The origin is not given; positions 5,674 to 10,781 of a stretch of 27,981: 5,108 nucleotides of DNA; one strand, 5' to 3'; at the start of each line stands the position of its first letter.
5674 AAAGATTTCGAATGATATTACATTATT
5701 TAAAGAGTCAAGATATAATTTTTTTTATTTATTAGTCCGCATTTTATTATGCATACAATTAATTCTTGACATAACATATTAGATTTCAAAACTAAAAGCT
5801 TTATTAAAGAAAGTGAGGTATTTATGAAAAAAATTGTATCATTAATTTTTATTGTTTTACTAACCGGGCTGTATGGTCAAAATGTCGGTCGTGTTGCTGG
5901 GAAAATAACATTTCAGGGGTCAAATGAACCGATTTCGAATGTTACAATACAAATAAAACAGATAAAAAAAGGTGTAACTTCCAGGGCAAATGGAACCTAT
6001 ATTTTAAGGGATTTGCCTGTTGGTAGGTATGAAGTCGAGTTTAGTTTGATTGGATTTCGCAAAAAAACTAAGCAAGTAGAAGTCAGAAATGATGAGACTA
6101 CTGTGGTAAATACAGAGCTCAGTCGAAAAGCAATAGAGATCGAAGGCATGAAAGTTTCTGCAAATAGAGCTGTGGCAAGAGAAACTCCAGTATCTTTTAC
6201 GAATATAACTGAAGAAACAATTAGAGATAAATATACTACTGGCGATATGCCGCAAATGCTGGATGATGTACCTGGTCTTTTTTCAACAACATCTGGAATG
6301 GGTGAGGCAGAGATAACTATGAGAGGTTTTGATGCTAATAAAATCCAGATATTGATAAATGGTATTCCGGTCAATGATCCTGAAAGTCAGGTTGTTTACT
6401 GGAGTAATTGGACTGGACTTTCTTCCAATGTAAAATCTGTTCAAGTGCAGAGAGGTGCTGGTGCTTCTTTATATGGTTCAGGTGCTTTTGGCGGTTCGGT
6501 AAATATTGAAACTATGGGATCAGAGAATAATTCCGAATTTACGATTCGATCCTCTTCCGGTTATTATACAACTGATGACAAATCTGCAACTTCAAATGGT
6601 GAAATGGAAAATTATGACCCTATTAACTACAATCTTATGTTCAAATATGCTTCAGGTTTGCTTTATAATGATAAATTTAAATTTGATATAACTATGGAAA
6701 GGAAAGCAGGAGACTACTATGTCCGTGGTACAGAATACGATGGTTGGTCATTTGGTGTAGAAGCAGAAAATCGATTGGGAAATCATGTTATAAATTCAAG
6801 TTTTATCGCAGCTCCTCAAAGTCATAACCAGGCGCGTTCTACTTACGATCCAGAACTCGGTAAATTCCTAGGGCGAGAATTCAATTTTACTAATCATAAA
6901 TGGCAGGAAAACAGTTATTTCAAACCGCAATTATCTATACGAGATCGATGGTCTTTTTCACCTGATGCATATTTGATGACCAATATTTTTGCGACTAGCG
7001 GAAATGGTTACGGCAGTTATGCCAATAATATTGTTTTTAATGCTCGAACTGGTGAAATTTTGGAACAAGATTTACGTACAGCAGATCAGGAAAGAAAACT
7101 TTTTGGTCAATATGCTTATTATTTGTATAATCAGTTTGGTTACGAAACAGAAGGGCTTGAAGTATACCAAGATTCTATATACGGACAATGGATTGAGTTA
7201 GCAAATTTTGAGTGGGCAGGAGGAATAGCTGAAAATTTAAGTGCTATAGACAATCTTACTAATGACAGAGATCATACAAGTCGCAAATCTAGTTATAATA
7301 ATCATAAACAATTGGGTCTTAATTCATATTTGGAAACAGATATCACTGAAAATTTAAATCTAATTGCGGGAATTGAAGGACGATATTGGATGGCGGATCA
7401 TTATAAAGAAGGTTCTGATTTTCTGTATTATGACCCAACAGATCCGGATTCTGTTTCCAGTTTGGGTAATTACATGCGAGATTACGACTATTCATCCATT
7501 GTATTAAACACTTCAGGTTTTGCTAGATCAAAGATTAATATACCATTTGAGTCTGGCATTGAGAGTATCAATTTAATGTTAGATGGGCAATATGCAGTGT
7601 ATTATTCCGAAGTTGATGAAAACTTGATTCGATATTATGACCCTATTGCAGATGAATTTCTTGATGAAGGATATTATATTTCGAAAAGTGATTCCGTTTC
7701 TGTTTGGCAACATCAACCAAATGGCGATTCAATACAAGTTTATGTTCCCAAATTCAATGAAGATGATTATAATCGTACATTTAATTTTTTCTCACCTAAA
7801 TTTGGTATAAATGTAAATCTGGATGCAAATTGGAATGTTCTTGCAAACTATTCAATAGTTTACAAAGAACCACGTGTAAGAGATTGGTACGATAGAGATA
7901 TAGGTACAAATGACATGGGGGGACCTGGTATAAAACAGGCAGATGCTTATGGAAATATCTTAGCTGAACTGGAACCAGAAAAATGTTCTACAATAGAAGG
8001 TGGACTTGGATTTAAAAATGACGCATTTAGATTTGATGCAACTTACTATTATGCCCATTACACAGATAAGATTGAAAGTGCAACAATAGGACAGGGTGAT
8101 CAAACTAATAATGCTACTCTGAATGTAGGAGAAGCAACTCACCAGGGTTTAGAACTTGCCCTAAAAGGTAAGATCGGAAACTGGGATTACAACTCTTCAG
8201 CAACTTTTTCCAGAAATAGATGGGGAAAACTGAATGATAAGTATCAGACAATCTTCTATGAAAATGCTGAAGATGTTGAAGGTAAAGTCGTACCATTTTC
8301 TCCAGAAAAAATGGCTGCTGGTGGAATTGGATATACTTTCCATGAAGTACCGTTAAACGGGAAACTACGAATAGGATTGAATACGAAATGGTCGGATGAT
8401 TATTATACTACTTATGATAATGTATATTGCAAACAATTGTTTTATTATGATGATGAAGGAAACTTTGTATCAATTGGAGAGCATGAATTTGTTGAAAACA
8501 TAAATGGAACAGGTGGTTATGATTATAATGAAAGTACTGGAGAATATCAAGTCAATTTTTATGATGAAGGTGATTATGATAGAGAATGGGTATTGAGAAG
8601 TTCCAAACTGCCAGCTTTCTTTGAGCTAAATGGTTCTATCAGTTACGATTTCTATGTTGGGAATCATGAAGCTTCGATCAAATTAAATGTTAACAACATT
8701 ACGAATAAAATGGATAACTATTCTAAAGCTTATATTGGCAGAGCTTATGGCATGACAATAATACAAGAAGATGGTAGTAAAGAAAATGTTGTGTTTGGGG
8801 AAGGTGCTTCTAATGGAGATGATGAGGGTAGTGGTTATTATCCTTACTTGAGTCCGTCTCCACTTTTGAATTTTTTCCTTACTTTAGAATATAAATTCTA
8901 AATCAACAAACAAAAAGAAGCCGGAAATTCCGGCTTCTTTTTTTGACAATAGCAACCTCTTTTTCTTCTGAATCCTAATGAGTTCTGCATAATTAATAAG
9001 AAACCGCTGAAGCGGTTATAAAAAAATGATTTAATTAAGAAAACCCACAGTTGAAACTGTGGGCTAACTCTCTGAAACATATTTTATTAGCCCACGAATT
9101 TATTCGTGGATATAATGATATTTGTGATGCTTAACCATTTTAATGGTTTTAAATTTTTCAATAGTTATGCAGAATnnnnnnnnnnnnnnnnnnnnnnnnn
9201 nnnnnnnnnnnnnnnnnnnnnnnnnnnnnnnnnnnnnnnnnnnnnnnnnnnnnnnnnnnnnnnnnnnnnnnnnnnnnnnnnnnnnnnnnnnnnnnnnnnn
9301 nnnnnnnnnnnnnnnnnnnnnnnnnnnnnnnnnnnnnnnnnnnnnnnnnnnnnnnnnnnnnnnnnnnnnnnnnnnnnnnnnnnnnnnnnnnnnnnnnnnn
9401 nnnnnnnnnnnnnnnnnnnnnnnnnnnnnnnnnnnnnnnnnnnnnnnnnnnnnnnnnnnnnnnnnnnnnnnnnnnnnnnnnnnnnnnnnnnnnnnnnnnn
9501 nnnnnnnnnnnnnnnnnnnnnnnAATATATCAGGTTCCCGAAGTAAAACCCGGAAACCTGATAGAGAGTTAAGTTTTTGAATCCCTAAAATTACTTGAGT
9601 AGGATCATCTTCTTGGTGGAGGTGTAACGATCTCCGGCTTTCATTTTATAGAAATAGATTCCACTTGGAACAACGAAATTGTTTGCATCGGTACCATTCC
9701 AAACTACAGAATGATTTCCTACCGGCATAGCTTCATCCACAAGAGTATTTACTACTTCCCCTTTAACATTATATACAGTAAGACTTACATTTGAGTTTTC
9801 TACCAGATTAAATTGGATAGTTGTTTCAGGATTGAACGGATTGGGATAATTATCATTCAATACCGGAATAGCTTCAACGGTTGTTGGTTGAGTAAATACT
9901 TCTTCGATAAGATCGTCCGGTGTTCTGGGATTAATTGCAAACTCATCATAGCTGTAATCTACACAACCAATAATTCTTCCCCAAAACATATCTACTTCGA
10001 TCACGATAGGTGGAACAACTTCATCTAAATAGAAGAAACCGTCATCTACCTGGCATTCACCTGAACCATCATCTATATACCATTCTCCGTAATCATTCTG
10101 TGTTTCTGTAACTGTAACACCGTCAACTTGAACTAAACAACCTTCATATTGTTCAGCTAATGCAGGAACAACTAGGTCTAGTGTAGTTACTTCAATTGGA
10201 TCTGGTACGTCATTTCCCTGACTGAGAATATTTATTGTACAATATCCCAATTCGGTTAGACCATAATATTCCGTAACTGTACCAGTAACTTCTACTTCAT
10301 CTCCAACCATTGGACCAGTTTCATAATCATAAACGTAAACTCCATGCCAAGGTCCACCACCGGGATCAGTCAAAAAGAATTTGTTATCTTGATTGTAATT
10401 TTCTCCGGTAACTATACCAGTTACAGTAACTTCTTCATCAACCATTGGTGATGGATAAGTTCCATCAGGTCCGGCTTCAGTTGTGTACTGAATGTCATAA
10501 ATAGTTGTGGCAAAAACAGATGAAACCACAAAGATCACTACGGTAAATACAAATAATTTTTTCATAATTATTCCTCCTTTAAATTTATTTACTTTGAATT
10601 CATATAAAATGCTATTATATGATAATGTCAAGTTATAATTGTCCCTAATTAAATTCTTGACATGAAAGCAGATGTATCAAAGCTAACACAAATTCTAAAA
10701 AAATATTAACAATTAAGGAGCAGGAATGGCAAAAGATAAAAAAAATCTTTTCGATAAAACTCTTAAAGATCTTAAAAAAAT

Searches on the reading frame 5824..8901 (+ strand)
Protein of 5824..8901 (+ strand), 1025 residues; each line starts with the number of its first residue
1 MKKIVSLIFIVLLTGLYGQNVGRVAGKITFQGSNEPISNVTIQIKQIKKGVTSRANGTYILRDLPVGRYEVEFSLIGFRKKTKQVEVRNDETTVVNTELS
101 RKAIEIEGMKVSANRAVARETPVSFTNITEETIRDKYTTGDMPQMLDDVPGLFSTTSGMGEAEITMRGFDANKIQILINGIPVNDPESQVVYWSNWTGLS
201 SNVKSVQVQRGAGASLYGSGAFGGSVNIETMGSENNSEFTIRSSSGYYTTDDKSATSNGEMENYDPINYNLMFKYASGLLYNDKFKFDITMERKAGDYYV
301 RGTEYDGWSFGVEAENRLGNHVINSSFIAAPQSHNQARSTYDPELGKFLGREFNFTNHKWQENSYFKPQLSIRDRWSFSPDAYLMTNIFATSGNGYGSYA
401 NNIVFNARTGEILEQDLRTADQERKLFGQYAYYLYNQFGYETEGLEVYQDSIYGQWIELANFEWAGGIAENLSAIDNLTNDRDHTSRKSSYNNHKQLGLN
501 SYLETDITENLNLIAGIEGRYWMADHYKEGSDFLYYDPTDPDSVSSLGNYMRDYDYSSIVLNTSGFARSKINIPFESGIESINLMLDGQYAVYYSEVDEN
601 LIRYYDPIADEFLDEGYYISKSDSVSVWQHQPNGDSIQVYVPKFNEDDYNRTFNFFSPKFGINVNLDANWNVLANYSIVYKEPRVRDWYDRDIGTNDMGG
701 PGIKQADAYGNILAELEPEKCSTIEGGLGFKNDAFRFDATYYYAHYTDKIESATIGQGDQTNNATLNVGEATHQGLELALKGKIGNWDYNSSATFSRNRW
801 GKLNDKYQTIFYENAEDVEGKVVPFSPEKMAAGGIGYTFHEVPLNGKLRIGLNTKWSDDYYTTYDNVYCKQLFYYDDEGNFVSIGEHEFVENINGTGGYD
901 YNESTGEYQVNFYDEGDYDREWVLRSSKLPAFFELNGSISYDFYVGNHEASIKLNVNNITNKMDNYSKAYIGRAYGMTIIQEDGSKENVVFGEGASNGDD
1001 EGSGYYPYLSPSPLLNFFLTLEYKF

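Call 15: search_protein_families(library=pfam, proteins=[window:5824-8901:+], max_evalue=0.001)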
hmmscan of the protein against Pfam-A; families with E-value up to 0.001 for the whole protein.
window:5824-8901:+ (1025 aa): 5 families
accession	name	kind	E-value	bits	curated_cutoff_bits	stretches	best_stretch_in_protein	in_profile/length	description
PF00593.30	TonB_dep_Rec_b-barrel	-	2.2e-20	74.4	27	1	383-959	8-436/436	TonB dependent receptor-like, beta-barrel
PF07715.20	Plug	-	5.2e-20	72.4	23.9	1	118-224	2-106/107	TonB-dependent Receptor Plug Domain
PF13715.12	CarbopepD_reg_2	-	3e-18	66.1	32.2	1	24-109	1-86/88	CarboxypepD_reg-like domain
PF13620.12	CarboxypepD_reg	-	2e-15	57.3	32.3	1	24-99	2-81/82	Carboxypeptidase regulatory-like domain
PF08308.17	PEGA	-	0.00083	19.7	20.8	0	63-101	31-69/71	PEGA domain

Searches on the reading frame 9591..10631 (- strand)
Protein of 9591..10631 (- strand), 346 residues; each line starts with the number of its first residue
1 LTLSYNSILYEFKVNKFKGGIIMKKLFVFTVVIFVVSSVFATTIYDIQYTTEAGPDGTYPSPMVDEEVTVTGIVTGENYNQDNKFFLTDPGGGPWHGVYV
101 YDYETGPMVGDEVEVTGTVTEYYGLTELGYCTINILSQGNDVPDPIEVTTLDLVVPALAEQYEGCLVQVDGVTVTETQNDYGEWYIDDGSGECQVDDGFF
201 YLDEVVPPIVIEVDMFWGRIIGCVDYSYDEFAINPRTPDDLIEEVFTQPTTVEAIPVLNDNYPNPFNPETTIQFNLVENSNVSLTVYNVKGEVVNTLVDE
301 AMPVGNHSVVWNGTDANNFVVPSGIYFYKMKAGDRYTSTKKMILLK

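Call 15: search_protein_families(library=pfam, proteins=[window:9591-10631:-], max_evalue=0.001)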
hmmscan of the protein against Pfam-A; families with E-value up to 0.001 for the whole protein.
window:9591-10631:- (346 aa): 3 families
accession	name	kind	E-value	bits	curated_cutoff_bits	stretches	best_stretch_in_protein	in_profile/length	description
PF13860.13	FlgD_ig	-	9.8e-11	41.9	27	1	270-333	12-76/79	FlgD Ig-like domain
PF18962.6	Por_Secre_tail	-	1.8e-07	31.8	27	1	262-343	2-74/75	Secretion system C-terminal sorting domain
PF13585.12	CHU_C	-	4e-05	24.1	27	1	276-340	23-81/86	CHU_C Type IX secretion signal domain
